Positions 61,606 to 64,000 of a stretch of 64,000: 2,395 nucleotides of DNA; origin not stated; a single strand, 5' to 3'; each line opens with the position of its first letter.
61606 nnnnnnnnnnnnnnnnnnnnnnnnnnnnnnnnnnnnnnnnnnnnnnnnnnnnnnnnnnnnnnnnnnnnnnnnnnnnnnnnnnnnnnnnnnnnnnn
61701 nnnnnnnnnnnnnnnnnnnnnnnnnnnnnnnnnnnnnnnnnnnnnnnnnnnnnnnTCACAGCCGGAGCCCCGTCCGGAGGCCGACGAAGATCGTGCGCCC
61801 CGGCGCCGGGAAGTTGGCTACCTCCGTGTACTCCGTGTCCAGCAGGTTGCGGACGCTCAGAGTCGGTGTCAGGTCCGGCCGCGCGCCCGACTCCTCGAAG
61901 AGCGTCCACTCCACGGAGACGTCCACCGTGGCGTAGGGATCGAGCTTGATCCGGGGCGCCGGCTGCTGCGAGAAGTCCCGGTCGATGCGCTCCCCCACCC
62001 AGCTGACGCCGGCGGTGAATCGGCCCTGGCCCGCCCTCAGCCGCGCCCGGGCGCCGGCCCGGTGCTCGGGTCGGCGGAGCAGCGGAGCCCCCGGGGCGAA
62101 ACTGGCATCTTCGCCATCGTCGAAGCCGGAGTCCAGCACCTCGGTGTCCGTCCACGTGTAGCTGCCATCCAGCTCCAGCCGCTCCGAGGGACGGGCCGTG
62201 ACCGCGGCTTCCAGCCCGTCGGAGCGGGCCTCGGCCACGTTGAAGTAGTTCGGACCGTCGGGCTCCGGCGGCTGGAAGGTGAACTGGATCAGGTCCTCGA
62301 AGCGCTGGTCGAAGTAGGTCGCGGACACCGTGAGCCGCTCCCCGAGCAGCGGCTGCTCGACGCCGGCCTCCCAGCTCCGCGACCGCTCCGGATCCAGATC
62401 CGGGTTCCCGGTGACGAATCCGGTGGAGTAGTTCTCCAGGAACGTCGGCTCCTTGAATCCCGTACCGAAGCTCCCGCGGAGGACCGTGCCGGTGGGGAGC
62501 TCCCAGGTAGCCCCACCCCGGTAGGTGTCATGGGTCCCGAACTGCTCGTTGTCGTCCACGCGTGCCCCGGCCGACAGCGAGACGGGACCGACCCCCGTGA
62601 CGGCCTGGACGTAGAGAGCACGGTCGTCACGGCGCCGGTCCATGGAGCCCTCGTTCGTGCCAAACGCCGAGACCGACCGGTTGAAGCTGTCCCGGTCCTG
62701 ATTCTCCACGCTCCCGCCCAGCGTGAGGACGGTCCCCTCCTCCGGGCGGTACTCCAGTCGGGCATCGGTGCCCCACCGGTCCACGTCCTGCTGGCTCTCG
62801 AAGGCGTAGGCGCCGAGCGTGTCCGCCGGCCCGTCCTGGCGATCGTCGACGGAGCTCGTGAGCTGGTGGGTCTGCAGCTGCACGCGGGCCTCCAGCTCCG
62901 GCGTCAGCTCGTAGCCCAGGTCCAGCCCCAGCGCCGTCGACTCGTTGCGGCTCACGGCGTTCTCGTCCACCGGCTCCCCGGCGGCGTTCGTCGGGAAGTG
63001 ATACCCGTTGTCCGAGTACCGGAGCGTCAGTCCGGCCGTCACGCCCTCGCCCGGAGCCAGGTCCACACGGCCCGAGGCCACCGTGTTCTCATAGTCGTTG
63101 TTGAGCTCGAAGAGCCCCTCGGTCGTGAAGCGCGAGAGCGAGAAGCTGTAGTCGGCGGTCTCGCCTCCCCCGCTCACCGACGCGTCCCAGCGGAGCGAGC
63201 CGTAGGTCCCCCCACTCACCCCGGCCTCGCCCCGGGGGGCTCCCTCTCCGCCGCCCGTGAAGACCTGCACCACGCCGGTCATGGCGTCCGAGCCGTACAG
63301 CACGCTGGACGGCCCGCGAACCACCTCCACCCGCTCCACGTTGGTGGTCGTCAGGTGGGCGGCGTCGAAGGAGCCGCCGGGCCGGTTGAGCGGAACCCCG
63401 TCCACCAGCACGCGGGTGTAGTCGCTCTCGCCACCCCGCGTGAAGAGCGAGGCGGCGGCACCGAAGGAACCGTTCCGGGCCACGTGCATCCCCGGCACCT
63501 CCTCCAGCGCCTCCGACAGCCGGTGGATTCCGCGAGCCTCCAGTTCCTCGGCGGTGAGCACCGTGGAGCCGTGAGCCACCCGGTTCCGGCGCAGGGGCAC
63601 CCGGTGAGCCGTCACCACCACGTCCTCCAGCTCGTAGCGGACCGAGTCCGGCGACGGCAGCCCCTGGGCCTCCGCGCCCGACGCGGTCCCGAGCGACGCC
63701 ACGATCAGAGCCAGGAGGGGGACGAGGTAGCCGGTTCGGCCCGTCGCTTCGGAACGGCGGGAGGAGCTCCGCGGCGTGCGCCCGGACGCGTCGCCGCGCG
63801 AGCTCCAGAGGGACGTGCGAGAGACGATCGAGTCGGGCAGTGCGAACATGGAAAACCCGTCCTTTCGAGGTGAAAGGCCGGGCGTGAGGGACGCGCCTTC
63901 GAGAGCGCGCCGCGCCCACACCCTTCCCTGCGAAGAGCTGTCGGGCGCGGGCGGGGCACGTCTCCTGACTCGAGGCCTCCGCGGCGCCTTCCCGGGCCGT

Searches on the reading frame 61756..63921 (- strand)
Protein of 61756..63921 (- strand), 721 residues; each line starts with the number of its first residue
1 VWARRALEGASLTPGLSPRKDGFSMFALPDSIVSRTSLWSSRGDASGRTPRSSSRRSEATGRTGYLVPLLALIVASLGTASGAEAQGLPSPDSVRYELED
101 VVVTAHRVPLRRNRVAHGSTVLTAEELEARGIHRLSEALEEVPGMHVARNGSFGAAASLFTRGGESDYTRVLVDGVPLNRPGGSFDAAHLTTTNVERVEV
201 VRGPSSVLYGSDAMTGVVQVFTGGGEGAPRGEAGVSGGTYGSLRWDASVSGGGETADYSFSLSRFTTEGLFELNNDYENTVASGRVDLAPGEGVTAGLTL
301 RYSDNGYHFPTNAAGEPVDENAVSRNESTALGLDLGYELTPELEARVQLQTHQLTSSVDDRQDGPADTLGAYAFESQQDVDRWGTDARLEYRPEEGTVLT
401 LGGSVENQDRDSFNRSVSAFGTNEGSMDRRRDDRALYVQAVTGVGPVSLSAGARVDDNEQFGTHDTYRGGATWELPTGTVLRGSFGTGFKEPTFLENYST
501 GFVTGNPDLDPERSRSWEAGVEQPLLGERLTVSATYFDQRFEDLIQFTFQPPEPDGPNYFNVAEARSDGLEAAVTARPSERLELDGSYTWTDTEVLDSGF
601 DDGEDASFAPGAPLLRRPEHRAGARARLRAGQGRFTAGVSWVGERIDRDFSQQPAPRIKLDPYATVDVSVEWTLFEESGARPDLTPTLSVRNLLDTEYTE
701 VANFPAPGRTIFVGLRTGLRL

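Call 3: search_protein_families(library=pfam, proteins=[window:61756-63921:-], max_evalue=0.01)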
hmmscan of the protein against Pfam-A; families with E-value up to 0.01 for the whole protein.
window:61756-63921:- (721 aa): 3 families
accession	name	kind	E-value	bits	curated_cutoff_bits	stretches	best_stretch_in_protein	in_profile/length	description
PF00593.30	TonB_dep_Rec_b-barrel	-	1.1e-51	177.5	27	1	278-693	22-436/436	TonB dependent receptor-like, beta-barrel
PF07715.20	Plug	-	9.4e-25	87.6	23.9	1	116-217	6-107/107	TonB-dependent Receptor Plug Domain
PF14905.12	OMP_b-brl_3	-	3.1e-05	23.7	27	1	502-591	206-293/408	Outer membrane protein beta-barrel family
